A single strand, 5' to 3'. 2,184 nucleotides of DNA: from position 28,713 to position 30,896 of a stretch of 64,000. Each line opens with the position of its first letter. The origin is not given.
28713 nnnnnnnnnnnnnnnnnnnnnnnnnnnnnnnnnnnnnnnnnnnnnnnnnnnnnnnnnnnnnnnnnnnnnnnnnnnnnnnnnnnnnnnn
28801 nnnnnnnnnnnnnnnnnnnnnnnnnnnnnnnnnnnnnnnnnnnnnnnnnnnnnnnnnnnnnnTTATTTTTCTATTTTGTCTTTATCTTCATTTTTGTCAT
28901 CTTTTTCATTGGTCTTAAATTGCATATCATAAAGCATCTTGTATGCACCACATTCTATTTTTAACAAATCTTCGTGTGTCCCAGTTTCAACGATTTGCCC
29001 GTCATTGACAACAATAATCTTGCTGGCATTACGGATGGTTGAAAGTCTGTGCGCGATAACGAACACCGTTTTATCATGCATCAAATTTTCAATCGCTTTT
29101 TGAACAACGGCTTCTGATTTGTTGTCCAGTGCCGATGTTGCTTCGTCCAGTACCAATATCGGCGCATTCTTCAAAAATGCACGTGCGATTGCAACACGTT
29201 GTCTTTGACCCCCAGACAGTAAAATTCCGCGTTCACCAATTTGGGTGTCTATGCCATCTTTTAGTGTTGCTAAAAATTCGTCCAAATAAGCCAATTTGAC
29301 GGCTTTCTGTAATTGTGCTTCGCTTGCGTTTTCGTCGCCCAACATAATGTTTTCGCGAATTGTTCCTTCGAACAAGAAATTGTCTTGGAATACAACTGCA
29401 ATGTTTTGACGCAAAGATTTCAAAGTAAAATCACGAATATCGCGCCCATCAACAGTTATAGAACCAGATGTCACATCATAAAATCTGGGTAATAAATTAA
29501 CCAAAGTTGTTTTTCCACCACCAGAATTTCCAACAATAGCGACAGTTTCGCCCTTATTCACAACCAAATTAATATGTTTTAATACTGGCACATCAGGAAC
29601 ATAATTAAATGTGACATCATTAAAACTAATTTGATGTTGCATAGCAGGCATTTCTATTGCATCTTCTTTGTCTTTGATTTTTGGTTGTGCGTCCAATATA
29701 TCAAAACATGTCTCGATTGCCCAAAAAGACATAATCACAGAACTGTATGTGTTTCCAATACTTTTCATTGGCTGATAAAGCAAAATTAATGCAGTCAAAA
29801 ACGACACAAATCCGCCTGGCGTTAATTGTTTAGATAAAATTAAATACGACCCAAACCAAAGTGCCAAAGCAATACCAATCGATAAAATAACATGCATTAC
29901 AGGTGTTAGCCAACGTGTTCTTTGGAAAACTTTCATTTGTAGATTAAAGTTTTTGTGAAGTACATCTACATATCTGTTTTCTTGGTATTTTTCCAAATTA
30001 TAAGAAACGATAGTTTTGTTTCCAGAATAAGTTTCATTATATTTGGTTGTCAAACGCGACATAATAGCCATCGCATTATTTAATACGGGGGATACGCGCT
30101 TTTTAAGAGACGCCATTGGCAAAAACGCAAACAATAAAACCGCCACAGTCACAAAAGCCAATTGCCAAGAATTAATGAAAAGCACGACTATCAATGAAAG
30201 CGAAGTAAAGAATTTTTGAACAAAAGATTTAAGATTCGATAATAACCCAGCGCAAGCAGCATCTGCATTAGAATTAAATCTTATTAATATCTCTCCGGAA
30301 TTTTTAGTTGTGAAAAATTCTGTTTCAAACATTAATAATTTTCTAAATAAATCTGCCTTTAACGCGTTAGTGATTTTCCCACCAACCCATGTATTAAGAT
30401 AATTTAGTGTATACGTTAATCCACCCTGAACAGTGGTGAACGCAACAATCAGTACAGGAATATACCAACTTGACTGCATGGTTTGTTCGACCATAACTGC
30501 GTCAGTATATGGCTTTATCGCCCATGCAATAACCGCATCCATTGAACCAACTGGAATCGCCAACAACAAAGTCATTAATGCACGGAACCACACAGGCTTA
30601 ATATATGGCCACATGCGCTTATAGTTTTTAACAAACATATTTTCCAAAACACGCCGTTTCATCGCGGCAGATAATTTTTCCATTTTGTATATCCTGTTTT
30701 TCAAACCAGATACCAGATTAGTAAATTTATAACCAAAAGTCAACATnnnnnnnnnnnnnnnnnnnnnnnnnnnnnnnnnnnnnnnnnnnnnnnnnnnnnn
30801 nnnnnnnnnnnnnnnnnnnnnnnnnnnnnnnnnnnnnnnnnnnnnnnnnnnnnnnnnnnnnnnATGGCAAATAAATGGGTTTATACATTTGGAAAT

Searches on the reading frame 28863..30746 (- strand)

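Call 7: search_protein_families(library=pfam, proteins=[window:28863-30746:-], max_evalue=0.001)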
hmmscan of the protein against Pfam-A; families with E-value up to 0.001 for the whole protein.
window:28863-30746:- (627 aa): 3 families
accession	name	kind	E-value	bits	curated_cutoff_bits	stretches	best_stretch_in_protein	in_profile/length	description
PF00664.28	ABC_membrane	-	3.7e-40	138.8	28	1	58-327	3-274/274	ABC transporter transmembrane region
PF00005.33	ABC_tran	-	6.2e-35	121.2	25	1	389-538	1-137/137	ABC transporter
PF02463.25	SMC_N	-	6.6e-10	39.2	40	1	247-581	111-212/220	RecF/RecN/SMC N terminal domain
